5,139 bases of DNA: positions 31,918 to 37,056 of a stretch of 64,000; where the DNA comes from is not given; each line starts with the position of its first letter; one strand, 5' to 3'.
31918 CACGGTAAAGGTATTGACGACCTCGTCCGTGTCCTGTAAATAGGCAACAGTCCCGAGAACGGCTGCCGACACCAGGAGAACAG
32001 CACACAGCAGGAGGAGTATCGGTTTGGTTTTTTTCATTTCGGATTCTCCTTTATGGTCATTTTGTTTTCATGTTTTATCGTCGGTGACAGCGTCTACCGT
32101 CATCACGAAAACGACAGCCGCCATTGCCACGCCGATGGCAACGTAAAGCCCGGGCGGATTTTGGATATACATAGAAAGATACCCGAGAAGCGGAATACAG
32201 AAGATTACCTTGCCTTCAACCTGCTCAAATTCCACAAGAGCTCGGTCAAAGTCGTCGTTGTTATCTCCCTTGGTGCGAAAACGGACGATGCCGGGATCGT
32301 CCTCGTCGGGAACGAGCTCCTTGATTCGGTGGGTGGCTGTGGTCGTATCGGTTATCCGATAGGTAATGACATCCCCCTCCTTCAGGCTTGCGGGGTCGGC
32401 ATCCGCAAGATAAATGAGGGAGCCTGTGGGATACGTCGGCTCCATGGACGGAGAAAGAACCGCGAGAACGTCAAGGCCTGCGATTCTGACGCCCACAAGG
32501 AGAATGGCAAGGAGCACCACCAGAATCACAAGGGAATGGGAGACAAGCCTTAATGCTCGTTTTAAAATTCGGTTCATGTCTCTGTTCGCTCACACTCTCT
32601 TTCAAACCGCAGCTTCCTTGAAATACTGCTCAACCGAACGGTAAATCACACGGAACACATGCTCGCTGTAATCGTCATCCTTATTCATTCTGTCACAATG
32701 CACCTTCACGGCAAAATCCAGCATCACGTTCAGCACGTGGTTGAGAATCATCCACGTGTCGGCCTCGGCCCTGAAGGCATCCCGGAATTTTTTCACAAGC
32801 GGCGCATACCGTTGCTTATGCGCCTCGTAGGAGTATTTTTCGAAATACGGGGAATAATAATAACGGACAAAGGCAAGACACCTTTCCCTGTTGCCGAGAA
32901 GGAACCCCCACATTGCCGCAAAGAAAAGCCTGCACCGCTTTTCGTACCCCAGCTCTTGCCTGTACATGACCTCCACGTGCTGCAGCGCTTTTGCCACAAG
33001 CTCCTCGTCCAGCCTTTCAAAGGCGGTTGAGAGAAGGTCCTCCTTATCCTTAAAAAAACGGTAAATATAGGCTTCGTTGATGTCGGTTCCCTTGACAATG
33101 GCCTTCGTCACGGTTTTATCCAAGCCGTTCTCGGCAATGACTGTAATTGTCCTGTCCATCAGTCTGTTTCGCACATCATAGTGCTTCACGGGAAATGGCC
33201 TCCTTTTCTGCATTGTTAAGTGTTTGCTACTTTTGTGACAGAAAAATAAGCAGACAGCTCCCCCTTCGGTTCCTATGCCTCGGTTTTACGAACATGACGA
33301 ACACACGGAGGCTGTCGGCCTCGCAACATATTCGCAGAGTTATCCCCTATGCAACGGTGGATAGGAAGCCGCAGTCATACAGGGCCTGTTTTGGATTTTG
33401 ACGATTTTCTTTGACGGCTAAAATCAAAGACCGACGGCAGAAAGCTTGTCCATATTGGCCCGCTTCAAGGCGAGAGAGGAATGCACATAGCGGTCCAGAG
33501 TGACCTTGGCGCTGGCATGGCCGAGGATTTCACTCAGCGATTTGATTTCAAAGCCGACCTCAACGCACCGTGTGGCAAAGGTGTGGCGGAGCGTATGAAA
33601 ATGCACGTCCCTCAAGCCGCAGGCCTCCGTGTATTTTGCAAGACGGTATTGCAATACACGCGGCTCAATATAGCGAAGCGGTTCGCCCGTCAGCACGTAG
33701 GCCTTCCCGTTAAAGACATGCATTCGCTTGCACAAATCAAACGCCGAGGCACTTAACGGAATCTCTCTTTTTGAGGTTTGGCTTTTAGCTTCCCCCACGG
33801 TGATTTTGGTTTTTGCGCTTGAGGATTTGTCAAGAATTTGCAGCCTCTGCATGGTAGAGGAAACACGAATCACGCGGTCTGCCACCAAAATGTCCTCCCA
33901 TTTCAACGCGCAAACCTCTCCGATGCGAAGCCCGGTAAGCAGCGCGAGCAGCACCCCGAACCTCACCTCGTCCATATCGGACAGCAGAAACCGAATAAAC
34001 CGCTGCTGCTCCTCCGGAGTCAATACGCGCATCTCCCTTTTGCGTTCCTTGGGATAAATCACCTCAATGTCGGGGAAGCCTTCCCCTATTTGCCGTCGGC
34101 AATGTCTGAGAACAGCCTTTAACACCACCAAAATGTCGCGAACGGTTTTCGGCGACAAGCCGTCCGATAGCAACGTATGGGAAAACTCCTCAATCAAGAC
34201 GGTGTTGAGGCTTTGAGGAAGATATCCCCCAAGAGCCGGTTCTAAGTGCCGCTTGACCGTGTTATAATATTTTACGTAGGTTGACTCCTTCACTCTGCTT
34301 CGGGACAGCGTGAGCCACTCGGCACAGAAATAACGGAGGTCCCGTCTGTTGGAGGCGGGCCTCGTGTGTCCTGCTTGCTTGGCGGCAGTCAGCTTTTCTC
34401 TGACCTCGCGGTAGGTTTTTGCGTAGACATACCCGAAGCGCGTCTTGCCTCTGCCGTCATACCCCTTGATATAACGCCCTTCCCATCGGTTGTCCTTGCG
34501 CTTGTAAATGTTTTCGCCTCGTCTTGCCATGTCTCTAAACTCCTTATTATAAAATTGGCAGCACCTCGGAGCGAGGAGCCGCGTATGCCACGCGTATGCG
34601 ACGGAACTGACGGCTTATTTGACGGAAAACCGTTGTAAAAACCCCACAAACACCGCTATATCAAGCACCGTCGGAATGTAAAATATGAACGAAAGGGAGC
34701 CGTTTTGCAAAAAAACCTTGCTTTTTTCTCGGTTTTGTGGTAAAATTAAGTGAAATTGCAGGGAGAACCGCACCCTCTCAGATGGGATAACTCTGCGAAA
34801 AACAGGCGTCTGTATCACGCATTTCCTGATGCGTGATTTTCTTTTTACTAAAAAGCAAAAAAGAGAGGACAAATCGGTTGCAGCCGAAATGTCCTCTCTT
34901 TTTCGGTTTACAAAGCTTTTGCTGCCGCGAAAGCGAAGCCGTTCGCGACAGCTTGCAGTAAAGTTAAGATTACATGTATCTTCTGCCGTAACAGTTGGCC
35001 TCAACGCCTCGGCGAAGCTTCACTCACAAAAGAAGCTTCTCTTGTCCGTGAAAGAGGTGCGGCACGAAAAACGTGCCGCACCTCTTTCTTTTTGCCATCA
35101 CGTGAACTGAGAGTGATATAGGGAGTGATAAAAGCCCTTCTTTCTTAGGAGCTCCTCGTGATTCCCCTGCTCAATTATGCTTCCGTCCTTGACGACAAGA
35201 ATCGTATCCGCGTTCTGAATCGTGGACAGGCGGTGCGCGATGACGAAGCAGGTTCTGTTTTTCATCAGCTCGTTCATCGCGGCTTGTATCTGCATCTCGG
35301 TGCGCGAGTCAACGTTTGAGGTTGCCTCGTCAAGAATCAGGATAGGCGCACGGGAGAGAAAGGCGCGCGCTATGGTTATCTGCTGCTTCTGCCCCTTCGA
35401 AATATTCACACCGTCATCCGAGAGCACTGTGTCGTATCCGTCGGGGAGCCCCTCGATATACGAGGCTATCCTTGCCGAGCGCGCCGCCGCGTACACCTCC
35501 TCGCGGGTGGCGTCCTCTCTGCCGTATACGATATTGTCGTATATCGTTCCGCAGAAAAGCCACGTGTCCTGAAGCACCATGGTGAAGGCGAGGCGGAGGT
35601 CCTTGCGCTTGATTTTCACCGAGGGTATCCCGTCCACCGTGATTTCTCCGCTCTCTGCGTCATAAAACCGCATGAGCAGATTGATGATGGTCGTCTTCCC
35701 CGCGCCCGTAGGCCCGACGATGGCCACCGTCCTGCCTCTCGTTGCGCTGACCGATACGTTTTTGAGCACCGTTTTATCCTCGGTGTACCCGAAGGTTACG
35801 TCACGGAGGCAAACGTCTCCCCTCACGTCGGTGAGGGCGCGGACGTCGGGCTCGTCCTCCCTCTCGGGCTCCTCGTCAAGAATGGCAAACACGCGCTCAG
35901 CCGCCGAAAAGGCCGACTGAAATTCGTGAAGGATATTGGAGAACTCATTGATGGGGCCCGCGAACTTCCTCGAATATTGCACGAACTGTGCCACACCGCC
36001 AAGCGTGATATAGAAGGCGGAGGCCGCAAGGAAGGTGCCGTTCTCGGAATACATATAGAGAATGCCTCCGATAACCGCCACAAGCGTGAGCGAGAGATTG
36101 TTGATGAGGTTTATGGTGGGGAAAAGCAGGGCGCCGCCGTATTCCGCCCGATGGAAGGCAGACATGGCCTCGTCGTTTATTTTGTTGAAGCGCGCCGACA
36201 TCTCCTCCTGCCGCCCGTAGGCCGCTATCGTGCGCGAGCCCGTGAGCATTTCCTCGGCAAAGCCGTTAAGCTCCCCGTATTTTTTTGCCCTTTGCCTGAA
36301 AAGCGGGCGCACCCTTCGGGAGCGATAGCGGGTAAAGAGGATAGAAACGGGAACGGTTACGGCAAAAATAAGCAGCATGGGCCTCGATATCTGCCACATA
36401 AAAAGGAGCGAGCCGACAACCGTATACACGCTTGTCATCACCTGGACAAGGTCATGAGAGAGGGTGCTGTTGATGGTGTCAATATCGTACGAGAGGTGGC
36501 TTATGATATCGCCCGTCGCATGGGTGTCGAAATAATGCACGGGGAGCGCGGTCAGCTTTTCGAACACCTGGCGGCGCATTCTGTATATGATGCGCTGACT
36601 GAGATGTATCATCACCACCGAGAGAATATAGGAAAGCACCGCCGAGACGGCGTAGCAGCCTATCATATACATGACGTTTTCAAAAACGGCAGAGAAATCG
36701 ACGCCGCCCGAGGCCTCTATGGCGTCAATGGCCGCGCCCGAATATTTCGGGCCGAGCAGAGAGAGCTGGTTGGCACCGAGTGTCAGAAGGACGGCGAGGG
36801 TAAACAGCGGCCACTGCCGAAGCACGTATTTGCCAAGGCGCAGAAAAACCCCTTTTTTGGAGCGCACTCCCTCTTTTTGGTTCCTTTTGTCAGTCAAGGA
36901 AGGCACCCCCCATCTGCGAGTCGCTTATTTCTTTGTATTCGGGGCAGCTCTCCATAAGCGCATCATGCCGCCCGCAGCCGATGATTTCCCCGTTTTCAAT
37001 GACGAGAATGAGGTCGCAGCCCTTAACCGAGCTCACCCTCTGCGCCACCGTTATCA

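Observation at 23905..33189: Ten-gene SipW / multi-paralogue TasA-like secreted-fibre locus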

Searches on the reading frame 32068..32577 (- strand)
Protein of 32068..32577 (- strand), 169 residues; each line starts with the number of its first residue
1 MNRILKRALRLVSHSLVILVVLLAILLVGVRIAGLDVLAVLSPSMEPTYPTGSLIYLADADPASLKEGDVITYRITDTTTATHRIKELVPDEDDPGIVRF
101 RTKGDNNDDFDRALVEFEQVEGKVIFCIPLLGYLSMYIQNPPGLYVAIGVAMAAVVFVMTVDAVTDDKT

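Call 3: search_protein_families(library=pfam, proteins=[window:32068-32577:-], max_evalue=0.1)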
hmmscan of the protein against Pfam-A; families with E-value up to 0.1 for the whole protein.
window:32068-32577:- (169 aa): 2 families
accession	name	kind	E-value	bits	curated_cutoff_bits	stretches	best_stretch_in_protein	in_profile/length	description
PF10502.14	Peptidase_S26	-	0.0012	19.2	22.9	1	16-78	4-68/168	Signal peptidase, peptidase S26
PF00717.28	Peptidase_S24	-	0.034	14.3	23.3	1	37-91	37-85/116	Peptidase S24-like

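Call 4: search_protein_families(library=ncbifam, proteins=[window:32068-32577:-], max_evalue=0.1)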
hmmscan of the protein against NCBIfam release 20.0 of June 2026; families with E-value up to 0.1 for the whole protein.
window:32068-32577:- (169 aa): 3 families
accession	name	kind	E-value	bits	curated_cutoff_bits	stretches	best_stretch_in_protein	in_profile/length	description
TIGR02228.1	sigpep_I_arch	equivalog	6.1e-25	87.9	51.85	1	17-145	13-140/158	signal peptidase I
NF046067.1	SigPepSipWBacil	equivalog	7e-25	87.7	190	1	30-152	33-157/189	signal peptidase I SipW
TIGR02227.1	sigpep_I_bact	equivalog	1.2e-05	25.3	47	1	18-89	3-75/162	signal peptidase I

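Call 53: find_encoding_contigs(protein=window:32068-32577:-, flank=5000, max_places=10)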
Protein window:32068-32577:- (169 aa): no gene with exactly this product is on record in the collection.

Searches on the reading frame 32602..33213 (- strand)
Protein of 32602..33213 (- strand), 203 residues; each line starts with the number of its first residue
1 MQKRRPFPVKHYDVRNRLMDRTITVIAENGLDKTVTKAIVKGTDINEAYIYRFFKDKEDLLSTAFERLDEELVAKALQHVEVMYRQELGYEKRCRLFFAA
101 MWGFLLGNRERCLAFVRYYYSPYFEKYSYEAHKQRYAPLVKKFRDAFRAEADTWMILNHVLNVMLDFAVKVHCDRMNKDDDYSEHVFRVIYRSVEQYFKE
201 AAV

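Call 3: search_protein_families(library=pfam, proteins=[window:32602-33213:-], max_evalue=0.1)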
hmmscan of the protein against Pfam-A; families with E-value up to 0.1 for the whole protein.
window:32602-33213:- (203 aa): 1 family
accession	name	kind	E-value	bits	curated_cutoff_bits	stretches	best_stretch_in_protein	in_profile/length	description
PF00440.29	TetR_N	-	3.6e-08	33.5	24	1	19-61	2-44/47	Bacterial regulatory proteins, tetR family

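Call 4: search_protein_families(library=ncbifam, proteins=[window:32602-33213:-], max_evalue=0.1)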
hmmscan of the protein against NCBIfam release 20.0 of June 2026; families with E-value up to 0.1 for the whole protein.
window:32602-33213:- (203 aa): 16 families
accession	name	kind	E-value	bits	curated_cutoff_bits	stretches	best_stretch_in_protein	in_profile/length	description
NF053878.1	FATransRegFadRBac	equivalog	3.9e-07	30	200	1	17-86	7-76/190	fatty acid metabolism transcriptional regulator FadR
NF001978.0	PRK00767.1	equivalog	6.4e-07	29.3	118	1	15-82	11-78/197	transcriptional regulator BetI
TIGR03384.1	betaine_BetI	equivalog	1.1e-05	25.3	201.3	1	15-81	10-76/189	choline-binding transcriptional repressor BetI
NF051852.1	efflux_TF_MtrR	exception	4.2e-05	23.4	280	1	14-79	11-76/205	multidrug efflux system transcriptional repressor MtrR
NF007949.0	PRK10668.1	equivalog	6.3e-05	22.5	271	1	13-72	11-70/216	multidrug efflux transporter transcriptional repressor AcrR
NF033703.1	transcr_KstR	equivalog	0.00023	20.8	280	1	13-73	7-67/185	cholesterol catabolism transcriptional regulator KstR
NF053516.1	TranRepPrsAVib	equivalog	0.00032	20.6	300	1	12-86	5-79/208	TetR family transcriptional repressor PsrA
NF037937.1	septum_RefZ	equivalog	0.0015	18.4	180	1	16-75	2-61/195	forespore capture DNA-binding protein RefZ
NF051457.1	acryl_TF_AcuR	equivalog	0.0021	17.4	247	1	10-76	14-80/204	acrylate utilization transcriptional regulator AcuR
NF007015.0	PRK09480.1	equivalog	0.0027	17.3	120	1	15-77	12-74/197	nucleoid occlusion factor SlmA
NF050111.1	TransRegSACE7040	equivalog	0.0037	17.2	250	1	15-81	3-69/186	SACE_7040 family transcriptional regulator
NF047866.1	TF_DicD_YjdC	equivalog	0.012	15.7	240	1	15-66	3-54/191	division control transcriptional repressor DicD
NF007430.0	PRK09975.1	equivalog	0.013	14.6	274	1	14-66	12-64/220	acrEF/envCD operon transcriptional regulator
TIGR02366.1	DHAK_reg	equivalog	0.016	15.2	129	1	26-81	16-71/176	dihydroxyacetone kinase transcriptional activator DhaS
TIGR03968.1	mycofact_TetR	equivalog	0.018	14.7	224.9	1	13-71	9-67/190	mycofactocin system transcriptional regulator MftR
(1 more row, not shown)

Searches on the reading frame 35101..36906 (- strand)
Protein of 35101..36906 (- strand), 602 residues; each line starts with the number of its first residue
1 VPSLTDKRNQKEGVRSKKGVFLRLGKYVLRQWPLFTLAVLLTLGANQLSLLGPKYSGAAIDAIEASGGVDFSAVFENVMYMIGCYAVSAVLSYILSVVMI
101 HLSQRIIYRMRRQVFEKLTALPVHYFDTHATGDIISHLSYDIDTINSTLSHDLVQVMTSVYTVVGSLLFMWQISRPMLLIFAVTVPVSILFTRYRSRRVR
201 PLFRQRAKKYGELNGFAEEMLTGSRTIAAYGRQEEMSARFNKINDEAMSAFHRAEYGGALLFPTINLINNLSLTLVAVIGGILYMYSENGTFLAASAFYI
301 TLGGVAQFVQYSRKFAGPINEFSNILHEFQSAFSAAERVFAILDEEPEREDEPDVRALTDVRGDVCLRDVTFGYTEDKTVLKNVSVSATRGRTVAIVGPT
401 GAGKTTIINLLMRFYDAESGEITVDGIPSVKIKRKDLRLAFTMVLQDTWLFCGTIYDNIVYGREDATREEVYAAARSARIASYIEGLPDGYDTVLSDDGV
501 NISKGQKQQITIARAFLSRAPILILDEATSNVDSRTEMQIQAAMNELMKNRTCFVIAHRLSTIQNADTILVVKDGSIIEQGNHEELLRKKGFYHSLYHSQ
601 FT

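Call 76: search_protein_families(library=pfam, proteins=[window:35101-36906:-], max_evalue=0.01)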
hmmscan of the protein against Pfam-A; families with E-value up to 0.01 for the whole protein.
window:35101-36906:- (602 aa): 13 families
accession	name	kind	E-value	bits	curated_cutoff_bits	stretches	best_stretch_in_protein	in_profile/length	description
PF00664.28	ABC_membrane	-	2.6e-47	162.2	28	1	36-288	2-256/274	ABC transporter transmembrane region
PF00005.33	ABC_tran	-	4.1e-28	99.1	25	1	381-530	1-137/137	ABC transporter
PF02463.25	SMC_N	-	3.9e-07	30.1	40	1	483-573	135-212/220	RecF/RecN/SMC N terminal domain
PF13401.12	AAA_22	-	0.00033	21.4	27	1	392-452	6-33/130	AAA domain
PF13604.12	AAA_30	-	0.0015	18.8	27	1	389-423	16-50/191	AAA domain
PF13191.12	AAA_16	-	0.0018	19.2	32.6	1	386-421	19-52/167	AAA ATPase domain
PF00004.35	AAA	-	0.0019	19.1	21.2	0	395-553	2-97/131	ATPase family associated with various cellular activities (AAA)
PF19993.5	DO-GTPase2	-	0.0021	18.2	27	0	393-412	2-21/226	Double-GTPase 2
PF03193.22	RsgA_GTPase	-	0.0025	18.1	30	1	388-422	103-137/174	RsgA GTPase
PF13476.12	AAA_23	-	0.0027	18.8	27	1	394-411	22-39/201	AAA domain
PF03266.21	NTPase_1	-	0.0029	17.9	23.9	1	394-444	2-50/168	NTPase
PF01926.29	MMR_HSR1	-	0.0043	17.6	21.9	0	393-414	1-22/113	50S ribosome-binding GTPase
PF00270.35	DEAD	-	0.0057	16.8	26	0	388-412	11-35/167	DEAD/DEAH box helicase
